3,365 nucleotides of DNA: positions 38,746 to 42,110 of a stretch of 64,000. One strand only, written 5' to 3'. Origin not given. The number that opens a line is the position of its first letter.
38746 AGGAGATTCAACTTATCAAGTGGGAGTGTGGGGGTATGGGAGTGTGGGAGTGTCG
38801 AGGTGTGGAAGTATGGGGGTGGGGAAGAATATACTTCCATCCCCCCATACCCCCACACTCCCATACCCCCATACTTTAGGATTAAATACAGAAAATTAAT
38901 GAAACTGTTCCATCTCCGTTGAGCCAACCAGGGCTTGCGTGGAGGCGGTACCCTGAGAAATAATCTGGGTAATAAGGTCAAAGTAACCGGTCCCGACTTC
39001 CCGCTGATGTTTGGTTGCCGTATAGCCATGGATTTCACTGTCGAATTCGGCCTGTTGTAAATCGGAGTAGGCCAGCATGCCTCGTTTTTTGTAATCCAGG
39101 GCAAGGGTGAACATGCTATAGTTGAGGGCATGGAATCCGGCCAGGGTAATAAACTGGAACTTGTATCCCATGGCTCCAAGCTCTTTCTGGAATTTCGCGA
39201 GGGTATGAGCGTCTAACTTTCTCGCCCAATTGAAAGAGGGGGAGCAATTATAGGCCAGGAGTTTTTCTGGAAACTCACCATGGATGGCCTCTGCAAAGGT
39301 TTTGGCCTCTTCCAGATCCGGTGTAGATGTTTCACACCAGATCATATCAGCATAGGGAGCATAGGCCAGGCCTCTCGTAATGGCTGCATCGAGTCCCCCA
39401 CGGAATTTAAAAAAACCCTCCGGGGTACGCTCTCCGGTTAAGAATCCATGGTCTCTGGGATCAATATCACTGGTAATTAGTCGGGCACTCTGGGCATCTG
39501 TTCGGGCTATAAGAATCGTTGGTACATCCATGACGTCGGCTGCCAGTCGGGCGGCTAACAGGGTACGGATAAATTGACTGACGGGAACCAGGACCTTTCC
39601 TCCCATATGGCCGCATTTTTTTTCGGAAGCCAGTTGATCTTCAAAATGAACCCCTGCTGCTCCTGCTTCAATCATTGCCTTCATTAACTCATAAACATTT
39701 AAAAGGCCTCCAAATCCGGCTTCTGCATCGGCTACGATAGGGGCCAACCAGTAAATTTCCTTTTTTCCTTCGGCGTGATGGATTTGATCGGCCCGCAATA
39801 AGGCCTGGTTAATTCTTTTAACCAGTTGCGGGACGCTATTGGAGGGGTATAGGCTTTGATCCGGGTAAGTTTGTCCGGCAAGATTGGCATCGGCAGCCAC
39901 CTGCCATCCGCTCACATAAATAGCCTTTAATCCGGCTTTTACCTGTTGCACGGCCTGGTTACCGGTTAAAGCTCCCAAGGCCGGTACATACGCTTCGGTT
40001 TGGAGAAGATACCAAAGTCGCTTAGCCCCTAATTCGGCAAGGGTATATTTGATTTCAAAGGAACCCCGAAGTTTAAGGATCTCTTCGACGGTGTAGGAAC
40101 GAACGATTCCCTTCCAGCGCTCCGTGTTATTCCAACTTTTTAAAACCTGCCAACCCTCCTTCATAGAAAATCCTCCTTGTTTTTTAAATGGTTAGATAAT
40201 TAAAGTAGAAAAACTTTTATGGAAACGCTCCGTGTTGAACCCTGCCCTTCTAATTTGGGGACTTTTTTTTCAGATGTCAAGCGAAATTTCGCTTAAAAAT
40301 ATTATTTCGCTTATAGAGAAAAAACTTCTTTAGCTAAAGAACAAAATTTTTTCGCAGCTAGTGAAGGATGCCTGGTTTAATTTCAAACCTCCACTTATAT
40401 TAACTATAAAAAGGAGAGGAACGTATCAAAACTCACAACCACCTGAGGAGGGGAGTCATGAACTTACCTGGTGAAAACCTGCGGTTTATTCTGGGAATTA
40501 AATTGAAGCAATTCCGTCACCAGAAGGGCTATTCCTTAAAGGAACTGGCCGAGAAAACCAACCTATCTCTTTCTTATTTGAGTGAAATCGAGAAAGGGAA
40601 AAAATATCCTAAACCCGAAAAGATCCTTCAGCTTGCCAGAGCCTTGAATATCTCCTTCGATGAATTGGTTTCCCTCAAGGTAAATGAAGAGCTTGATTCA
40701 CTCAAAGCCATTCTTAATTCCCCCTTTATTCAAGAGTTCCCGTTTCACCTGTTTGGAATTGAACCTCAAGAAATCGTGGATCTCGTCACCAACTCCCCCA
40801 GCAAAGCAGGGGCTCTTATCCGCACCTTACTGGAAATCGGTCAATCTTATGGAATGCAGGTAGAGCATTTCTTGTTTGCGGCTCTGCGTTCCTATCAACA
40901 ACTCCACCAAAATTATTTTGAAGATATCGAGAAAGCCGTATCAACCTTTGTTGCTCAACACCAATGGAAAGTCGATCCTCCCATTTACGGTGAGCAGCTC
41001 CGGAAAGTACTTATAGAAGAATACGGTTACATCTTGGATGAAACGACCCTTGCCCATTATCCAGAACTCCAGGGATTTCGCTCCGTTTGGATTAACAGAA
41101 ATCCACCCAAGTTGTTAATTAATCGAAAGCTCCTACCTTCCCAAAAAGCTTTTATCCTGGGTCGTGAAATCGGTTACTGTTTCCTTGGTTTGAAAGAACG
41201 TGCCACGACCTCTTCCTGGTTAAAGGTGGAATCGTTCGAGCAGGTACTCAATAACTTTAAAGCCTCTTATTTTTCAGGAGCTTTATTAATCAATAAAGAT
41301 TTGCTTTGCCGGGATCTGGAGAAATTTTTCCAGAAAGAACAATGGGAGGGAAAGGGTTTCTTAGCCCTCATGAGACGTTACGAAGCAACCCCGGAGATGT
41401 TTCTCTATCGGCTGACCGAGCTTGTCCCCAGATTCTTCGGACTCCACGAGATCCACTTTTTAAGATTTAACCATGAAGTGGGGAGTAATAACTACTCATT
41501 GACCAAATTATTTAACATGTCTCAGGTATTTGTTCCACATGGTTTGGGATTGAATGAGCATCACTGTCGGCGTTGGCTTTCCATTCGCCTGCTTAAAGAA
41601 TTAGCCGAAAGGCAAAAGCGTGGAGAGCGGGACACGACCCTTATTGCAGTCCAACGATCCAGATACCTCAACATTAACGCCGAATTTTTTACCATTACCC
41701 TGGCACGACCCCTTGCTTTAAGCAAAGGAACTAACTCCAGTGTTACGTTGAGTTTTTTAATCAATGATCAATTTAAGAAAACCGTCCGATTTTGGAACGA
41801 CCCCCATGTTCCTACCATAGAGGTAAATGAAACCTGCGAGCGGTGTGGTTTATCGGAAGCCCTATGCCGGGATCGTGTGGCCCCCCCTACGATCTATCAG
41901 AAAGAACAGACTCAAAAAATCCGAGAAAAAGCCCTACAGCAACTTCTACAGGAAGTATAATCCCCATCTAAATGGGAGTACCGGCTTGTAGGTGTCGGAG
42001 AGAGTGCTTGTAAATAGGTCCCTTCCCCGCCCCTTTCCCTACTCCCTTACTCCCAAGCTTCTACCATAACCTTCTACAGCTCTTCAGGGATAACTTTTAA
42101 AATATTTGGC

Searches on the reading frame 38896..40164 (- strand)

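Call 49: search_protein_families(library=pfam, proteins=[window:38896-40164:-], max_evalue=0.00001)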
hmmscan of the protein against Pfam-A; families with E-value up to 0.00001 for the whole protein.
window:38896-40164:- (422 aa): 2 families
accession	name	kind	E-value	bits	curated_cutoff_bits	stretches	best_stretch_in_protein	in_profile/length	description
PF00463.27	ICL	-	8.3e-110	368.2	26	2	8-248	5-257/526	Isocitrate lyase family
PF13714.12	PEP_mutase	-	2.5e-15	57.1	31.5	1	75-294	26-192/240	Phosphoenolpyruvate phosphomutase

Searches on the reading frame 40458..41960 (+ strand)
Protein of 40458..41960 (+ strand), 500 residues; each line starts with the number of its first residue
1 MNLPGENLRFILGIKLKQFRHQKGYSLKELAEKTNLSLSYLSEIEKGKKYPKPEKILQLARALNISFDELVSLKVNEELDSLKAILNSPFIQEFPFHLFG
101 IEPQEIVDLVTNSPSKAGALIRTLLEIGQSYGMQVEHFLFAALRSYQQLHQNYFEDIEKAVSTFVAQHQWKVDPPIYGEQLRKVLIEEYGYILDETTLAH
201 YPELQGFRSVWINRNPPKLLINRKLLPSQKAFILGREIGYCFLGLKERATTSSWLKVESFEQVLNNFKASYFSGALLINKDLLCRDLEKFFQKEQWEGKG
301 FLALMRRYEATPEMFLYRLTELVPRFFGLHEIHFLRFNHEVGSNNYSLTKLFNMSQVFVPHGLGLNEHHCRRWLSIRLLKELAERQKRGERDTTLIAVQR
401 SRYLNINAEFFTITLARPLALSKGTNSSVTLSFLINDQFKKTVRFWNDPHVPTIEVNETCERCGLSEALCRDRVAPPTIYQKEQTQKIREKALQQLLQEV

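Call 52: search_protein_families(library=pfam, proteins=[window:40458-41960:+], max_evalue=0.01)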
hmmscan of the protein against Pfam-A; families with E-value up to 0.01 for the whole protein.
window:40458-41960:+ (500 aa): 7 families
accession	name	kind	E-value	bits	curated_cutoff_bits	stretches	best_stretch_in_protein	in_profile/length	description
PF01381.28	HTH_3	-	5.9e-16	58.7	23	1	16-70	1-55/55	Helix-turn-helix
PF12844.13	HTH_19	-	1.1e-12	48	30.2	1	13-73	1-61/64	Helix-turn-helix domain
PF13560.12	HTH_31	-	4.2e-12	46.6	27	1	12-69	2-60/64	Helix-turn-helix domain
PF13443.12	HTH_26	-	7.2e-09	36.2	22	1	15-73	1-60/63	Cro/C1-type HTH DNA-binding domain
PF06114.19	Peptidase_M78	-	9.6e-07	29.1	22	1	214-320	26-123/123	IrrE N-terminal-like domain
PF13413.12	HTH_25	-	1.1e-05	25.6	24.6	1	16-48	2-34/62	Helix-turn-helix domain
PF13412.12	HTH_24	-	0.00048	20.1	21.9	0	24-41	17-34/48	Winged helix-turn-helix DNA-binding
